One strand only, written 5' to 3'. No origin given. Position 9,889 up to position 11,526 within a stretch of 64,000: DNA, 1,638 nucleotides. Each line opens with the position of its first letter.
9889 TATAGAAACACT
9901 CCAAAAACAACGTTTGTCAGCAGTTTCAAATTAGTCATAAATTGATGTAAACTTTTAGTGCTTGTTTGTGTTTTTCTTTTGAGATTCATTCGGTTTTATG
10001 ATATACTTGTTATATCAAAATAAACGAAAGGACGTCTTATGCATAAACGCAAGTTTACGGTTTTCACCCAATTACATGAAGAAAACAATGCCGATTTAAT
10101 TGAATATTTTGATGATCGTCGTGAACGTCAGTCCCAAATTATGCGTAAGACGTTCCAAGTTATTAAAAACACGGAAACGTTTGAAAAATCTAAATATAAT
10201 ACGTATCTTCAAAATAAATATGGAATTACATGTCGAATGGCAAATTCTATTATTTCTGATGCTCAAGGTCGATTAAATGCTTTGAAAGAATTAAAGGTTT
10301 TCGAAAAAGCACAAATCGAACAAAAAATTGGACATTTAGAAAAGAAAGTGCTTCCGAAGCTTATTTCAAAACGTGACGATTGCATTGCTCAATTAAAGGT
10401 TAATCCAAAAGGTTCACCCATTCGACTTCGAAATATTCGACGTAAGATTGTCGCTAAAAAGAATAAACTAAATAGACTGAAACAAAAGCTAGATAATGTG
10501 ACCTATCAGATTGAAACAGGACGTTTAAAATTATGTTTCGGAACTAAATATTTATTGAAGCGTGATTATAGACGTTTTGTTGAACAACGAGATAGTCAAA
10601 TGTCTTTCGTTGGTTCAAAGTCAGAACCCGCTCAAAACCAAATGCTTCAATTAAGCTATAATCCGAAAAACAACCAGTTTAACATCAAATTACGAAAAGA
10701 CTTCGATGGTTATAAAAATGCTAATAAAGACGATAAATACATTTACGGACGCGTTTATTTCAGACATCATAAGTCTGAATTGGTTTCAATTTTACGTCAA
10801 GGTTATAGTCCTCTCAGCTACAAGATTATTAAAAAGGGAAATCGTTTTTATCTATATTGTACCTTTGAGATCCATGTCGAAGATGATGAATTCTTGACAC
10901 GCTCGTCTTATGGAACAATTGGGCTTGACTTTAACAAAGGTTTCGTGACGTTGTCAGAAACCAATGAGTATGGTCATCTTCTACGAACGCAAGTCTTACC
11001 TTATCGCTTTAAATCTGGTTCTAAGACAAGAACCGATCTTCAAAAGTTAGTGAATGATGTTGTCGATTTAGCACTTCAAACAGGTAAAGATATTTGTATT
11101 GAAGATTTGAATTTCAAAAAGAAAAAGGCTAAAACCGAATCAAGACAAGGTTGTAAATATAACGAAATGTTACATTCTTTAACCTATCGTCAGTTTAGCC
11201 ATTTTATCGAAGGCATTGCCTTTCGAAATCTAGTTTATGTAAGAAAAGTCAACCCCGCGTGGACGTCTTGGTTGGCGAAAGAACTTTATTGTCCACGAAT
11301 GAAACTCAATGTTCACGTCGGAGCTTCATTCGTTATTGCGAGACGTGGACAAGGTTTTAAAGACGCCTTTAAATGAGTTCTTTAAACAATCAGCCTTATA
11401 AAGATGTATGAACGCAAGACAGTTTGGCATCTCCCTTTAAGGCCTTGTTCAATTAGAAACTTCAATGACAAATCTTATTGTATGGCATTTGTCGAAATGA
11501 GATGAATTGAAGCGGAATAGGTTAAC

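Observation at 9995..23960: Two inverted, diverged, probably nuclease-dead TnpB-like genes with near-identical 3' omega-RNA-like regions (TldR-like) bracketing an 11-kb cargo segment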

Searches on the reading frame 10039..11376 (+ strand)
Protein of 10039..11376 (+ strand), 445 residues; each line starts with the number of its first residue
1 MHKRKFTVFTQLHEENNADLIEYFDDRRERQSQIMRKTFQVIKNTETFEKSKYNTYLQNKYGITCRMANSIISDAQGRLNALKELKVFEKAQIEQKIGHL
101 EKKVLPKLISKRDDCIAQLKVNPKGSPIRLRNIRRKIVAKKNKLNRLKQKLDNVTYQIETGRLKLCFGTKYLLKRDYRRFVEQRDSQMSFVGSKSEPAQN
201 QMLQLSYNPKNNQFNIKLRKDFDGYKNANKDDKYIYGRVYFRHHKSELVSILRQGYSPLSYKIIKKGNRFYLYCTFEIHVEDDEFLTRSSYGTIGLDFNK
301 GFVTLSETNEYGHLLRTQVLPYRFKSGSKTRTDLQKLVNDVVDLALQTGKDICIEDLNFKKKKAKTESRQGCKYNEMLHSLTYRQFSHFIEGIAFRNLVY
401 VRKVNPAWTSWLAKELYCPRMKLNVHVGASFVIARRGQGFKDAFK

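Call 3: search_protein_families(library=pfam, proteins=[window:10039-11376:+], max_evalue=0.01)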
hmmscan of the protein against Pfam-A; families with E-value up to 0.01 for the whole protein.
window:10039-11376:+ (445 aa): 0 families

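Call 8: search_protein_families(library=ncbifam, proteins=[window:10039-11376:+], max_evalue=0.1)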
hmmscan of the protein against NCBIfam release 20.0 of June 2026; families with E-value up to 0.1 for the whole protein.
window:10039-11376:+ (445 aa): 2 families
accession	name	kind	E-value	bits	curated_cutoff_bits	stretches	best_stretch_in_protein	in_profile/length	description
NF040570.1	guided_TnpB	subfamily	2.8e-10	40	100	2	330-410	270-346/389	RNA-guided endonuclease TnpB family protein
TIGR01766.2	TIGR01766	domain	2.8e-07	30.9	32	1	334-410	9-82/82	IS200/IS605 family accessory protein TnpB-related protein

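Call 9: search_protein_families(library=phrogs, proteins=[window:10039-11376:+], max_evalue=0.01)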
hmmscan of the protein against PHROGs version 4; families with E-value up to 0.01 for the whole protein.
window:10039-11376:+ (445 aa): 0 families

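Call 10: find_homologous_proteins(query=window:10039-11376:+, max_evalue=0.001)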
Query window:10039-11376:+ (445 aa): 2931 proteins with E <= 0.001 among 7032 candidates; the best 120 are listed.
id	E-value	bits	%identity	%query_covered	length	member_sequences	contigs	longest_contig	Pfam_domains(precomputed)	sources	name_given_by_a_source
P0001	1.3e-284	962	96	100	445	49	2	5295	-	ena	-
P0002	3.3e-273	924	92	100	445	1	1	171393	-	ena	-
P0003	6.9e-271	916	92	100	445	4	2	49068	-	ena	-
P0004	1.5e-269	912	91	100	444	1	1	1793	-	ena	-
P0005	2.5e-269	911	91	100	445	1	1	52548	-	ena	-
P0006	3.3e-269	911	91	100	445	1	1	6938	-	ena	-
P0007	8.3e-269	910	91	100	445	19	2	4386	-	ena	-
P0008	1.2e-268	909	91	100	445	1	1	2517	-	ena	-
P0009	3.4e-268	908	91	100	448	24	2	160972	-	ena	-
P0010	1.0e-267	906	91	100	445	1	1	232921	-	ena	-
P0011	4.4e-267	904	90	100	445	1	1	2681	-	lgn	-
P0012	3.4e-265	898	90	100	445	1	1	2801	-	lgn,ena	-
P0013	3.8e-265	898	90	100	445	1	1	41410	-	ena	-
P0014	5.8e-265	897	90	100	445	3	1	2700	-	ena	-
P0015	9.1e-265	896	90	100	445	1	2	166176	-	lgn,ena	-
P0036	1.4e-261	886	89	100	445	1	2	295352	-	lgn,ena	-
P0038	4.4e-261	884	89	100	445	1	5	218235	-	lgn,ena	-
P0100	1.1e-255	866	87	100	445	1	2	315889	-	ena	-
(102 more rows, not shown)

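Call 19: find_related_loci(query=window:10039-11376:+, collection=genome_contigs, flank=3000)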
Query window:10039-11376:+ (445 aa) in genome_contigs; peptide patterns used: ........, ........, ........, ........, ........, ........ (x = any residue, [..] = any of these).
163 stretches matched a pattern, but none encodes a relative of the query by tblastn (E <= 1e-3).

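Call 20: find_related_loci(query=window:10039-11376:+, collection=viral_contigs, flank=3000)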
Query window:10039-11376:+ (445 aa) in viral_contigs; peptide patterns used: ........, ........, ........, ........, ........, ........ (x = any residue, [..] = any of these).
23 stretches matched a pattern, but none encodes a relative of the query by tblastn (E <= 1e-3).

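Call 22: search_protein_representatives(protein=window:10039-11376:+)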
Query: 445 residues. Proteins with E-value up to 0.001 (for the whole library): 1458; up to 1e-10: 806; up to 1e-30: 121. The best 150 are listed.
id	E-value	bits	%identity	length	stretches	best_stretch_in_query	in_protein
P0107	1.6e-255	864.2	86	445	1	1-445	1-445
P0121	4.1e-120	418.1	49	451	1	3-443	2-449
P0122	4.2e-119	414.8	69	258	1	188-445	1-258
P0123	3.6e-114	398.5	47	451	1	3-442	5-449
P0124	1.3e-108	380.2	49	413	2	150-442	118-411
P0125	1.1e-104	367.2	44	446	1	3-444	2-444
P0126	6.4e-102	358.2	46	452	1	5-445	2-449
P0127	3.6e-100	352.4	46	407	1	5-437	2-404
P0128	1.1e-94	334.4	42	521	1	3-443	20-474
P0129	2.6e-93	329.8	45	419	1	4-436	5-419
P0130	4.5e-89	315.8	67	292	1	243-445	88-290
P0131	2.6e-87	310.0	44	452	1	9-442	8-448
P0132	1.5e-84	300.9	41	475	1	3-443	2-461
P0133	2.3e-83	297.1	43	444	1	5-444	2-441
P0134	1.6e-81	291.0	41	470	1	6-442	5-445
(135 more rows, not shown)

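Call 31: find_encoding_contigs(protein=window:10039-11376:+, flank=10000, max_places=6)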
Protein window:10039-11376:+ (445 aa): 4 contigs read that carry it; 1 place shown.
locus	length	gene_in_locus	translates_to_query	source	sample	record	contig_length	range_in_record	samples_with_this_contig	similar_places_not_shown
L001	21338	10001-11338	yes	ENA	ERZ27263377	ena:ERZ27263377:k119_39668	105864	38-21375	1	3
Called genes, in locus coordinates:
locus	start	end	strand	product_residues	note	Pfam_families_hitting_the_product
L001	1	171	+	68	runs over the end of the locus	?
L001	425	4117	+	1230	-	-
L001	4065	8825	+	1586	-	PF07501:G5, PF00746:Gram_pos_anchor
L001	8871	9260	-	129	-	PF18936:DUF5684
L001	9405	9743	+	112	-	PF03477:ATP-cone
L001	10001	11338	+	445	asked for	-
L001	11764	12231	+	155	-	-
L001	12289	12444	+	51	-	-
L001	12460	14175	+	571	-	-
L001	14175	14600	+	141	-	PF24727:DUF7679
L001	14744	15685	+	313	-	PF01385:OrfB_IS605, PF07282:Cas12f1-like_TNB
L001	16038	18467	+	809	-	PF13671:AAA_33, PF00149:Metallophos, PF09511:RNA_lig_T4_1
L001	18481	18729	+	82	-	-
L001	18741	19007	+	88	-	-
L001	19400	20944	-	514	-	-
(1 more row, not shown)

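Call 34: find_encoding_contigs(protein=P0038, flank=4000, max_places=10)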
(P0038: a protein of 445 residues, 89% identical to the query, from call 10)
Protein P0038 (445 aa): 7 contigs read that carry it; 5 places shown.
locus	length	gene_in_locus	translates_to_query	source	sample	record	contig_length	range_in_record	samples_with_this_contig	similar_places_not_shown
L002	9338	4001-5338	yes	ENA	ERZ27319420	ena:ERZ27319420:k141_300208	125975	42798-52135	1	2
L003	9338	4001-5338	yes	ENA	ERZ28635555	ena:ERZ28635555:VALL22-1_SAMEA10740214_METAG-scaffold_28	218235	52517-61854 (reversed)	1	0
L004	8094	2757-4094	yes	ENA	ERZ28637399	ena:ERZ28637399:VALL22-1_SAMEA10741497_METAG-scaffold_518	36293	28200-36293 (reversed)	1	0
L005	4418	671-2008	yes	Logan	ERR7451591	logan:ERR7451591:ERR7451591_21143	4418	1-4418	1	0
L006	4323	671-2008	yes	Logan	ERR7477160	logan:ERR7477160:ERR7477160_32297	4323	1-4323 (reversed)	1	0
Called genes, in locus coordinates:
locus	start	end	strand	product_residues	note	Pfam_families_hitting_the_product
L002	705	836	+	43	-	-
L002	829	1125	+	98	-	-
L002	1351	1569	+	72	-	-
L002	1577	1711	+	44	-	-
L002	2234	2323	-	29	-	-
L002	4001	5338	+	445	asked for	-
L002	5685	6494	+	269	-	-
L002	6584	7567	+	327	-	PF08719:NADAR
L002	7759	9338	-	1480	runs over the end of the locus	PF18877:SSSPR-51, PF00746:Gram_pos_anchor (weak)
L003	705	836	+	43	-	-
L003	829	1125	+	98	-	-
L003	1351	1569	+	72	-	-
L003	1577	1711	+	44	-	-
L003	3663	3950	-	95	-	-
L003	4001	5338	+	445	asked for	-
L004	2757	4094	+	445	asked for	-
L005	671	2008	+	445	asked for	-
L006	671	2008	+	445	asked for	-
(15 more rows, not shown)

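Call 39: search_solved_structures(query=A2, max_evalue=1, show_alignments=2)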
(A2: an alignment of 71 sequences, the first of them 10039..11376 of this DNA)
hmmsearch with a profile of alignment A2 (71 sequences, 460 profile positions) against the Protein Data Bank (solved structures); distinct sequences matched with E-value up to 1: 60.
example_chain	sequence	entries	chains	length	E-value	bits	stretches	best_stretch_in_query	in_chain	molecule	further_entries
23vu_A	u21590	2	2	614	0.0014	20.9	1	337-425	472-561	UnCas12m4a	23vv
4zry_B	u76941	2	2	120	0.018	17.2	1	83-160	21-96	Keratin, type II cytoskeletal 1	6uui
7ju4_v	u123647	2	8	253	0.028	16.5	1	88-156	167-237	28 kDa inner dynein arm light chain, axonemal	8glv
5aps_A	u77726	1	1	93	0.028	16.5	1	90-151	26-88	GENERAL CONTROL PROTEIN GCN4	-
3eyj_B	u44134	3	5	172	0.032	16.4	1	68-169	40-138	Hemagglutinin HA2 chain | Hemagglutinin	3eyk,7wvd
5xl1_C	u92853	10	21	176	0.035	16.2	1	68-169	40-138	Hemagglutinin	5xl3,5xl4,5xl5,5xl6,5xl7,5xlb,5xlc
8gv6_B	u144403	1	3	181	0.035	16.2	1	68-169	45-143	Hemagglutinin H14-HA2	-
8tj8_B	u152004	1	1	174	0.036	16.2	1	68-157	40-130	Hemagglutinin HA2 chain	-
6v48_B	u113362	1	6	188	0.05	15.7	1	68-169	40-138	Hemagglutinin HA2 chain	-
8tj7_B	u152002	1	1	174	0.051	15.7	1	68-158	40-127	Hemagglutinin HA2 chain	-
7wbn_A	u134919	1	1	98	0.059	15.5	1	87-167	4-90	RevCC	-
8tj6_B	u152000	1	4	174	0.064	15.4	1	68-158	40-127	Hemagglutinin HA2 chain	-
3tnu_B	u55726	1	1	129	0.069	15.3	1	83-160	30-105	Keratin, type II cytoskeletal 5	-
8j3r_A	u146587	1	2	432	0.071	15.2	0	389-424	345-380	Transposase IS605 OrfB C-terminal domain-containing protein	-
1qu1_A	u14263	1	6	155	0.073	15.2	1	68-172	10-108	PROTEIN (INFLUENZA RECOMBINANT HA2 CHAIN)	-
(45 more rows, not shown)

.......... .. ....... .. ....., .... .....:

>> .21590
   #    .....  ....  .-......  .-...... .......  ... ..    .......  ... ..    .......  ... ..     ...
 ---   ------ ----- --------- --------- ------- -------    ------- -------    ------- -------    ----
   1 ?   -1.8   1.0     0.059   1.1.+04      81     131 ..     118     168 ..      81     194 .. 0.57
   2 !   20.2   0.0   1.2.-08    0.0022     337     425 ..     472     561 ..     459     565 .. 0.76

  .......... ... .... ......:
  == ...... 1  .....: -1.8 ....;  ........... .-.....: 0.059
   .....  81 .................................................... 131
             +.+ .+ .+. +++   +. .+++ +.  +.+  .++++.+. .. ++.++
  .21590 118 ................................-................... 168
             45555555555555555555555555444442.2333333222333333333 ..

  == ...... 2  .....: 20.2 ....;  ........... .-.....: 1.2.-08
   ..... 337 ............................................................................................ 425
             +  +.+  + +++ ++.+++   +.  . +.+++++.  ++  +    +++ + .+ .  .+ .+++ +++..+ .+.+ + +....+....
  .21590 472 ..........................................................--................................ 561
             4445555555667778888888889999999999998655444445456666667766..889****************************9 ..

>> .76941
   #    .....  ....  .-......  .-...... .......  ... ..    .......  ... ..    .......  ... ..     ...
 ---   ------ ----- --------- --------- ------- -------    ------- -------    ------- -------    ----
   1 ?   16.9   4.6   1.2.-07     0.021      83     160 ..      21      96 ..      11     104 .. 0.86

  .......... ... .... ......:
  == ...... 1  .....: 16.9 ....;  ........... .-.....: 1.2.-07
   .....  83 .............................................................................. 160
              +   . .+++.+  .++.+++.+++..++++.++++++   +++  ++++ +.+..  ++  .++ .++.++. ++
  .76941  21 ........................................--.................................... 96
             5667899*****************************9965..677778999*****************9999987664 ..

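Call 40: find_encoding_contigs(protein=P0100, flank=10000, max_places=4)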
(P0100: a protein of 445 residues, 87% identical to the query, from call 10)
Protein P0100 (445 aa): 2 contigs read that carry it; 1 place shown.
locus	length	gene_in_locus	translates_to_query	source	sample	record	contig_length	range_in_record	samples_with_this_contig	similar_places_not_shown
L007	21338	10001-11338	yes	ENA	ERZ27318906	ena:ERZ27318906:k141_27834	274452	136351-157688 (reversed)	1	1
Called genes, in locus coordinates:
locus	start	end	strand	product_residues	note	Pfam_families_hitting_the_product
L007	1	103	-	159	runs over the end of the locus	-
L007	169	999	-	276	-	PF05107:Cas_Cas7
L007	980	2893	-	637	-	PF09709:Cas_Csd1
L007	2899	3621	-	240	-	PF09704:Cas_Cas5d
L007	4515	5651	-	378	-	PF01381:HTH_3, PF08281:Sigma70_r4_2 (faint), PF12844:HTH_19, PF04545:Sigma70_r4 (weak), PF03118:RNA_pol_A_CTD (weak)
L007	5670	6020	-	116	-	-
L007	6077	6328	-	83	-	-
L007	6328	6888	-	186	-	-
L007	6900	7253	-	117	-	-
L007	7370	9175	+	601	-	PF00580:UvrD-helicase (faint), PF14490:HHH_RecD2, PF13086:AAA_11, PF13604:AAA_30, PF01443:Viral_helicase1 (faint), PF13245:AAA_19, PF18335:SH3_13, PF13538:UvrD_C_2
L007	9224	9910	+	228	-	-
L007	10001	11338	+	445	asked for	-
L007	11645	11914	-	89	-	-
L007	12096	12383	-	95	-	-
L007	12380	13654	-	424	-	PF05496:RuvB_N, PF06068:TIP49 (weak), PF13191:AAA_16 (faint), PF07728:AAA_5 (faint), PF13173:AAA_14 (faint), PF00004:AAA, PF16193:AAA_assoc_2, PF12002:MgsA_C, +1 more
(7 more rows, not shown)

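Call 41: find_encoding_contigs(protein=P0002, flank=10000, max_places=4)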
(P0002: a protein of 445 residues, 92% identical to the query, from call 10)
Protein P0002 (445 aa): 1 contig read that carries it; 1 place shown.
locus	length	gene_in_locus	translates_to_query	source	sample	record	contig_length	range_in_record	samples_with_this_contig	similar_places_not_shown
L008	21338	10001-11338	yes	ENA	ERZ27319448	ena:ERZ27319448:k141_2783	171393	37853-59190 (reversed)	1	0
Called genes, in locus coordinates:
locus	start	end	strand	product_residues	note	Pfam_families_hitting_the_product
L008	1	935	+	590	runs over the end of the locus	PF01368:DHH, PF17768:RecJ_OB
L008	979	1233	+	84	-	-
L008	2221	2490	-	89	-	-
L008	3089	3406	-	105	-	-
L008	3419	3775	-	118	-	-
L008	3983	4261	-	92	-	-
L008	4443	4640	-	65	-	-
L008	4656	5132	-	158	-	-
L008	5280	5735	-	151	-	-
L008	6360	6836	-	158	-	-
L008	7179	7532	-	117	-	PF00436:SSB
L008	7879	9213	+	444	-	-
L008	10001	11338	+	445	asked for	-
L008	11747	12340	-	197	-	-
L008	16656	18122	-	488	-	PF14284:PcfJ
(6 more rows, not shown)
